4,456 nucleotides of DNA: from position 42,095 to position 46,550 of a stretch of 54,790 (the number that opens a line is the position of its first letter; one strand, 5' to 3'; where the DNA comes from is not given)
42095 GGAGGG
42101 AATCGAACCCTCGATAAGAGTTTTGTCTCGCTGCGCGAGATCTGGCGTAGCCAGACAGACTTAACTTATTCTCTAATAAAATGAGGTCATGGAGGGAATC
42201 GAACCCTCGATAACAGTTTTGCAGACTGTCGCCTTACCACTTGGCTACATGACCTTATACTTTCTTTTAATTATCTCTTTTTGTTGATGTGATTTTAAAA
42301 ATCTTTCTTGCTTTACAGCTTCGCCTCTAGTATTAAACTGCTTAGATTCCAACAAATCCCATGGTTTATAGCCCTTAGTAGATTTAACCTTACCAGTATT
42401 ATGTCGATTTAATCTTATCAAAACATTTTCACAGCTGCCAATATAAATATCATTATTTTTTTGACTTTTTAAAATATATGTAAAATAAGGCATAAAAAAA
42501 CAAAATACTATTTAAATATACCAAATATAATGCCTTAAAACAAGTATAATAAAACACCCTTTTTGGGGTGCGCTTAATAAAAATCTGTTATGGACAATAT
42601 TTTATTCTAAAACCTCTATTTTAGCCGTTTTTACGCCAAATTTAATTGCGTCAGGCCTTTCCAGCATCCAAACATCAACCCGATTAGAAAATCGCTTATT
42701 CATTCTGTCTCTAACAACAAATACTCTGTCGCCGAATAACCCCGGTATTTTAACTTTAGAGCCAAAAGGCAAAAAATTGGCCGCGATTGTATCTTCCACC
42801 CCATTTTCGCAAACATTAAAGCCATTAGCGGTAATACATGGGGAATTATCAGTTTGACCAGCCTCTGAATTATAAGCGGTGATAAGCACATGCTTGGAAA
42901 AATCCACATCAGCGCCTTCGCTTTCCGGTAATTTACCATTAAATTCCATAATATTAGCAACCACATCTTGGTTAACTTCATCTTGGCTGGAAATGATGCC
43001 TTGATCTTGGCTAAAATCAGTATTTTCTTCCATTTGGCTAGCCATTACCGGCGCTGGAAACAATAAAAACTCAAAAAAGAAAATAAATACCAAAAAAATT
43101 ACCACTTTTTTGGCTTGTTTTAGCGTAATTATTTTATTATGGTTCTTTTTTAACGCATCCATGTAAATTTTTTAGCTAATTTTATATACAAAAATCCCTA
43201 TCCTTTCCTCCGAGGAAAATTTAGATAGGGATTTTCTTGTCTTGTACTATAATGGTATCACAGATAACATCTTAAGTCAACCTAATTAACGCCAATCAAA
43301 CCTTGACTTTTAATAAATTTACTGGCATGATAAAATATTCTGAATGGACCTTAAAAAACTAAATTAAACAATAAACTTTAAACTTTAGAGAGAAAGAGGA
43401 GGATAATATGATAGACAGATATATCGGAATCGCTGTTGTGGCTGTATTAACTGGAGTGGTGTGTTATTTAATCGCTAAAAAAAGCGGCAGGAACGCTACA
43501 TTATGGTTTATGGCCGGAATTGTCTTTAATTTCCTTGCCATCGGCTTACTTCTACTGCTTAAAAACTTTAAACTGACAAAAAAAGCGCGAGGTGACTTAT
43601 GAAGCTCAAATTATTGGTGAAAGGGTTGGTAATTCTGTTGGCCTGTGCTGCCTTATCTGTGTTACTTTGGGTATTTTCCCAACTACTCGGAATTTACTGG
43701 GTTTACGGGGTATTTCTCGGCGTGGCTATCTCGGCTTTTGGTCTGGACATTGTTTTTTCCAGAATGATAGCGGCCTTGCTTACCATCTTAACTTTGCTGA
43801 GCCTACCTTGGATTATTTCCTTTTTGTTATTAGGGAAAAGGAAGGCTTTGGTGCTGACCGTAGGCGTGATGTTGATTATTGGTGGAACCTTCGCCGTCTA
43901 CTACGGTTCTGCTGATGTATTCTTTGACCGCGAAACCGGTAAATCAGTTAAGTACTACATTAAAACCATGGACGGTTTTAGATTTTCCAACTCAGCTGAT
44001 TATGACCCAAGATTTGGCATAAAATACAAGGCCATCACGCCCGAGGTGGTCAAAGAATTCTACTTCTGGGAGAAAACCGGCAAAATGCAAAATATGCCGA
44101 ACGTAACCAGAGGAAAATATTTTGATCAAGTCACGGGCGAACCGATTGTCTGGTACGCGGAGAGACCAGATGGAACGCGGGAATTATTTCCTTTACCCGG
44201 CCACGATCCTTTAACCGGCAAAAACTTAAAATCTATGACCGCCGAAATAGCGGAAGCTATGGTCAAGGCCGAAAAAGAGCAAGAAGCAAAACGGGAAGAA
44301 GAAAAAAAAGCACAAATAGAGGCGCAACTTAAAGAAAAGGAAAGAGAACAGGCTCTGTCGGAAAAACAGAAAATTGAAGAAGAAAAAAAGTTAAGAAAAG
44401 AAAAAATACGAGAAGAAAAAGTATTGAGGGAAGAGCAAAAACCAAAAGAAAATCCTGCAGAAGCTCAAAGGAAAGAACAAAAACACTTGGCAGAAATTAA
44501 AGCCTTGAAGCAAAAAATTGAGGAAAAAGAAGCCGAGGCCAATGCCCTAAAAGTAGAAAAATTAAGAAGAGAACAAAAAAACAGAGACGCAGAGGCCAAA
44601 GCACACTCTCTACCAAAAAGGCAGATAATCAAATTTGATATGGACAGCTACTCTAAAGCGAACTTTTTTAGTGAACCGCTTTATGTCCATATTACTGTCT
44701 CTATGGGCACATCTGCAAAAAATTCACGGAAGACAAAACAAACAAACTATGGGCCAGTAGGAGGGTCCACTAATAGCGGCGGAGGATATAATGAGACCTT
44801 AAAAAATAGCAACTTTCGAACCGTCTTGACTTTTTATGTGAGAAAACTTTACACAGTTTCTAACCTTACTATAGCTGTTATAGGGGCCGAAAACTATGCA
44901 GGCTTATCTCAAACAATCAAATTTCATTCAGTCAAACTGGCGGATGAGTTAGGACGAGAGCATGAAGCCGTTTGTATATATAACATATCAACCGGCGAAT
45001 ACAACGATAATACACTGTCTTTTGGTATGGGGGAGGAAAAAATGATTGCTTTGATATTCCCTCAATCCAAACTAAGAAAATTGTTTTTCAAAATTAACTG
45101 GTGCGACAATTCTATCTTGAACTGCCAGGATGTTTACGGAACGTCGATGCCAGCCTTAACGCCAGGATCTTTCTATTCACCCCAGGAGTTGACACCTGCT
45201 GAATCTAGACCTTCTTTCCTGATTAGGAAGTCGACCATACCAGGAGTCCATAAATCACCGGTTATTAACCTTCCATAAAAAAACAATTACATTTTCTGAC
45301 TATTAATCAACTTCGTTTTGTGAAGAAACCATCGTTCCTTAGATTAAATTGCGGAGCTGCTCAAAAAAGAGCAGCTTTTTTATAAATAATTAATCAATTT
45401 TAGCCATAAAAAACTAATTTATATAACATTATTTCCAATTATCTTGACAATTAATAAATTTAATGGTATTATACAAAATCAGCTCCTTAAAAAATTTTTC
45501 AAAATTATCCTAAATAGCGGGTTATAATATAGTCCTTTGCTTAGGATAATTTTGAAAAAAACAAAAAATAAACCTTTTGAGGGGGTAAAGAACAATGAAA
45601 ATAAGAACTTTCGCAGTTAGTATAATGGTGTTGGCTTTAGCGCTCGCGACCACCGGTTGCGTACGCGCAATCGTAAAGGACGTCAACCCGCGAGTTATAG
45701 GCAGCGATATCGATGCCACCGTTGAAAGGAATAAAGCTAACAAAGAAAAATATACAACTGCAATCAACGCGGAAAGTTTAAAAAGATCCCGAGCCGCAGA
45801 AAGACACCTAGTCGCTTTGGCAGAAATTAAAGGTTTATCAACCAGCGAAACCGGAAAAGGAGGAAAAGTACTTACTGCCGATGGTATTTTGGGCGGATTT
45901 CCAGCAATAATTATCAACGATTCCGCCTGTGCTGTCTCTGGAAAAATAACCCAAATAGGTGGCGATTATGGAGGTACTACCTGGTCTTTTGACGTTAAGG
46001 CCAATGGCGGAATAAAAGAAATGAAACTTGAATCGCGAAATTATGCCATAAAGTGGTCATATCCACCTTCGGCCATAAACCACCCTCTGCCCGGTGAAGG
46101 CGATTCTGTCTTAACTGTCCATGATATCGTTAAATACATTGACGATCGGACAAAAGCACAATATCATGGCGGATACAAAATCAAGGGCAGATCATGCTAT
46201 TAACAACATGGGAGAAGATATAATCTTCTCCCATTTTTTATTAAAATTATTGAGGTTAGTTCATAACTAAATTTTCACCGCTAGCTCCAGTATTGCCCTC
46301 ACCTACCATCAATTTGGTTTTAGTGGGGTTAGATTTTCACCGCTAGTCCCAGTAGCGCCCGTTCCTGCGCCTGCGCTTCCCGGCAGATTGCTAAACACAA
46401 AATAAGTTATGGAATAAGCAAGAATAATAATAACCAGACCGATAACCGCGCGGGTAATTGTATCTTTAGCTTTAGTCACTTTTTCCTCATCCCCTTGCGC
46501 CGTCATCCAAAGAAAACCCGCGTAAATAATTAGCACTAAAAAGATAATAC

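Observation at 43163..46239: Cassette 2: a second SD-bearing, atypical-codon module facing the pilin array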

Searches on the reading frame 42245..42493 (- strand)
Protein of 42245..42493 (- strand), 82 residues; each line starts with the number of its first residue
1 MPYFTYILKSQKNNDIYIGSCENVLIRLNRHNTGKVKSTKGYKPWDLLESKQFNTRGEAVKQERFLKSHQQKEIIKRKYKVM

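Call 5: search_protein_families(library=pfam, proteins=[window:42245-42493:-], max_evalue=1)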
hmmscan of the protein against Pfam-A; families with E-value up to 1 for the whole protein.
window:42245-42493:- (82 aa): 2 families
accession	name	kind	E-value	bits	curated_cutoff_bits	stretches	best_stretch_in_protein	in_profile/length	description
PF01541.30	GIY-YIG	-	9.4e-14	51.9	22.6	1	3-72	2-74/78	GIY-YIG catalytic domain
PF10544.15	T5orf172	-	0.0093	16.9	20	1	4-69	2-66/101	T5orf172 domain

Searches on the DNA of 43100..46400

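Call 68: search_rna_families(source=window, start=43100, end=46400, threshold=evalue, max_evalue=1)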
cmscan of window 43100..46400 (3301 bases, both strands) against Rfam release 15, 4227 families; matches with E-value up to 1: 2.
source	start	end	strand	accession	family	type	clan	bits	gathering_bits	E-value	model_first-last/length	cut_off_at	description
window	45494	45562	+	RF04129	MIR4240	Gene; miRNA;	-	18.9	200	0.43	1-206/206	no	MIR4240 microRNA precursor family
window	46158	46243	-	RF01406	STnc500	Gene; sRNA;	-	16.7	44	0.13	144-229/285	no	STnc500 Hfq binding RNA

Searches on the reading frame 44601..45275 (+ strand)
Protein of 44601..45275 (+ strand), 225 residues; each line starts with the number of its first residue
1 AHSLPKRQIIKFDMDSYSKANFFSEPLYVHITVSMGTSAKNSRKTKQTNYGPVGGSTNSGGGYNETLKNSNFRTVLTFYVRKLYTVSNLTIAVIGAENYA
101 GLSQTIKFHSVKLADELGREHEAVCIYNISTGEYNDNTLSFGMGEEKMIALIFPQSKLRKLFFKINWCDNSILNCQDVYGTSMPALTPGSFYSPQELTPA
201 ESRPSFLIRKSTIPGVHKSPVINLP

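Call 19: find_homologous_proteins(query=window:44601-45275:+)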
Query window:44601-45275:+ (225 aa): 1 proteins with E <= 0.001 among 129 candidates.
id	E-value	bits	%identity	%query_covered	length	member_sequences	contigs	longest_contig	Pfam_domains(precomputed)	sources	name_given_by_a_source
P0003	7.8e-67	243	59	89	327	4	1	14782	-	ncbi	ncbi:MAG: hypothetical protein ABIB72_00475 [Candidatus Falkowbacteria bacterium]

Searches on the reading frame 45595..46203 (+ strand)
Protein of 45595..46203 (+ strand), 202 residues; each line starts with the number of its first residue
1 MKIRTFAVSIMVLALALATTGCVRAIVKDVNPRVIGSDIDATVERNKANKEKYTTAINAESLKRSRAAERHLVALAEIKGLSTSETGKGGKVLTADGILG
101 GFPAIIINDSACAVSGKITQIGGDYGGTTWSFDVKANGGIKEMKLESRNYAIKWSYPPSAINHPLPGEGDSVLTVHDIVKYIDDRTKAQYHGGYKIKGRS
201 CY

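Call 5: search_protein_families(library=pfam, proteins=[window:45595-46203:+], max_evalue=1)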
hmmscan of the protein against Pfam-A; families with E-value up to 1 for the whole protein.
window:45595-46203:+ (202 aa): 0 families

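Call 12: find_homologous_proteins(query=window:45595-46200:+)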
Query window:45595-46200:+ (202 aa): 5 proteins with E <= 0.001 among 233 candidates.
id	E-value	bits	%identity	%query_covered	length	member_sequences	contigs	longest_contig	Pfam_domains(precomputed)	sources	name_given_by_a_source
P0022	1.4e-128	444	100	100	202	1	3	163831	-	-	-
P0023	3.0e-75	270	62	100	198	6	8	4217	-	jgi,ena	-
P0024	6.8e-72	259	60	100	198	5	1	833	-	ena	-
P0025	7.5e-71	256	66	90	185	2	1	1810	-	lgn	-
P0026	2.6e-34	137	57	66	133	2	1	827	-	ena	-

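Call 26: find_encoding_contigs(protein=P0023, flank=5000, max_places=6)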
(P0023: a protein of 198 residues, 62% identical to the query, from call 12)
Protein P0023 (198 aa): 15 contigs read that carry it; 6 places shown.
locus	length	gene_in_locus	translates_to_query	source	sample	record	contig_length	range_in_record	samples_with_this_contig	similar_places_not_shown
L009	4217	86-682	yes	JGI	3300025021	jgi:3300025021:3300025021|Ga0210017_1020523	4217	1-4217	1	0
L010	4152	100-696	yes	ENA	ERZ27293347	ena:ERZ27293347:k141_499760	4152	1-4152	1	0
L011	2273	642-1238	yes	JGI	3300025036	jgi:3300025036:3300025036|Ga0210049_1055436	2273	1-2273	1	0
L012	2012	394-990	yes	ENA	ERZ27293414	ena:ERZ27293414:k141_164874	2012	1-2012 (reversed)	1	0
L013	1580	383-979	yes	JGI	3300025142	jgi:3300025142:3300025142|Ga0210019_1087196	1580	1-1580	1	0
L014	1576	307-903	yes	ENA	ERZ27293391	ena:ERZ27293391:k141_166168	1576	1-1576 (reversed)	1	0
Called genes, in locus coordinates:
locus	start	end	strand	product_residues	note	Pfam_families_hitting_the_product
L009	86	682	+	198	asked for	-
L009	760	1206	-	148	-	PF18895:T4SS_pilin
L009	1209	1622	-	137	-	PF18895:T4SS_pilin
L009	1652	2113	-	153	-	PF18895:T4SS_pilin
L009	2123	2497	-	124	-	PF18895:T4SS_pilin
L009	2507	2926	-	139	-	PF18895:T4SS_pilin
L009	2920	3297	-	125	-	PF18895:T4SS_pilin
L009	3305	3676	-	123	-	PF18895:T4SS_pilin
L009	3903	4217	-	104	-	?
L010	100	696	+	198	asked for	-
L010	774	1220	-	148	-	PF18895:T4SS_pilin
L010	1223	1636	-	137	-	PF18895:T4SS_pilin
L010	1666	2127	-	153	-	PF18895:T4SS_pilin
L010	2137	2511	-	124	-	PF18895:T4SS_pilin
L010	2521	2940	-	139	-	PF18895:T4SS_pilin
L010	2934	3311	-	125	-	PF18895:T4SS_pilin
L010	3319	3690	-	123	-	PF18895:T4SS_pilin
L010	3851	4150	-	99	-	?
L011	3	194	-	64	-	?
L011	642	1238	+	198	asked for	-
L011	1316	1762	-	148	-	PF18895:T4SS_pilin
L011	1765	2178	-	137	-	PF18895:T4SS_pilin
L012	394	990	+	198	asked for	-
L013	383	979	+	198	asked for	-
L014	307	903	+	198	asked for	-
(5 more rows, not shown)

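Call 35: predict_structure(alignment_id=A2)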
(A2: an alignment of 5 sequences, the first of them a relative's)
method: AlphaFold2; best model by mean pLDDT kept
length: 202 residues; sequences in the alignment: 5
mean_pLDDT: 37.9   pTM: 0.25
mean pLDDT of the five models: 37.9, 36.6, 36.0, 35.9, 35.0
residues with pLDDT >= 90: 0; 70-90: 0; 50-70: 17; < 50: 185
segments of 3 or more residues with pLDDT < 50: 20-202
pLDDT, mean of each block of 10 residues (from residue 1): 53 53 39 33 37 31 31 32 35 38 36 44 41 45 44 36 31 29 34 37 36
secondary structure, 60 per line:
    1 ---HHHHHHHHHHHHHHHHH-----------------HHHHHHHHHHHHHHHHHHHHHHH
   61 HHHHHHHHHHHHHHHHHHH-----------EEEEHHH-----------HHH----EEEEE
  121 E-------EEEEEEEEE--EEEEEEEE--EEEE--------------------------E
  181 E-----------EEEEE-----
elements in order: H4-20 H38-79 E91-94 E116-121 E129-137 E140-147 E150-153 E193-197
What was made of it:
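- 45595..46203 (+): 202-aa lipoprotein, restricted to this lineage. The AF2 model is unusable, pLDDT 38 (call 35).
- Tried and rejected: AF2 of the lipoprotein gave pLDDT 38, so no fold search was attempted (call 35).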

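Call 45: search_protein_families(library=ncbifam, proteins=[window:45595-46203:+], max_evalue=0.1)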
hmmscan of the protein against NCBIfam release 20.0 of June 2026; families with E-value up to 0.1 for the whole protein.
window:45595-46203:+ (202 aa): 0 families

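Call 46: search_protein_families(library=phrogs, proteins=[window:45595-46203:+], max_evalue=0.01)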
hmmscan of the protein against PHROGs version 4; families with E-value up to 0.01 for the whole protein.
window:45595-46203:+ (202 aa): 0 families

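Call 70: find_encoding_contigs(protein=P0025, flank=3000, max_places=3)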
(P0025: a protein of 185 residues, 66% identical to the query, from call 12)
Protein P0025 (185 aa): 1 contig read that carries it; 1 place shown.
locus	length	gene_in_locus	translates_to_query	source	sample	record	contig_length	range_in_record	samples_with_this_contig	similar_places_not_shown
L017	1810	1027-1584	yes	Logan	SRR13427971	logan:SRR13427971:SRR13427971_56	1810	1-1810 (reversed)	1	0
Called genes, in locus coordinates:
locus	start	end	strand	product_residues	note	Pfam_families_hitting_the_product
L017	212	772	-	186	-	-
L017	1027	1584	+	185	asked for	-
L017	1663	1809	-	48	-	?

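Call 71: find_encoding_contigs(protein=P0024, flank=3000, max_places=3)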
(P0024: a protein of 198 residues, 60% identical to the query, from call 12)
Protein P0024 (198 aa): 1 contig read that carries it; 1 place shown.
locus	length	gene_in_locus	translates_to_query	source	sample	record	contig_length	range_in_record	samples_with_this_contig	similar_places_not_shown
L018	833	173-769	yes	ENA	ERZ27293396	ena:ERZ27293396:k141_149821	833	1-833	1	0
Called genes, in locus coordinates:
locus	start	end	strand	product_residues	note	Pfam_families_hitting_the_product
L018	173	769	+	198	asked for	-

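Call 79: search_solved_structures(query=A2, max_evalue=1)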
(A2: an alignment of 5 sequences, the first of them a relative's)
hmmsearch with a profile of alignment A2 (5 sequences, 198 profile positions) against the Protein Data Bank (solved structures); distinct sequences matched with E-value up to 1: 0.

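Call 108: search_protein_families(library=padloc, proteins=[window:45595-46203:+], max_evalue=0.01)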
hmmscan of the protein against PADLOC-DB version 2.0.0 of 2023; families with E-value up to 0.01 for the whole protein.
window:45595-46203:+ (202 aa): 0 families
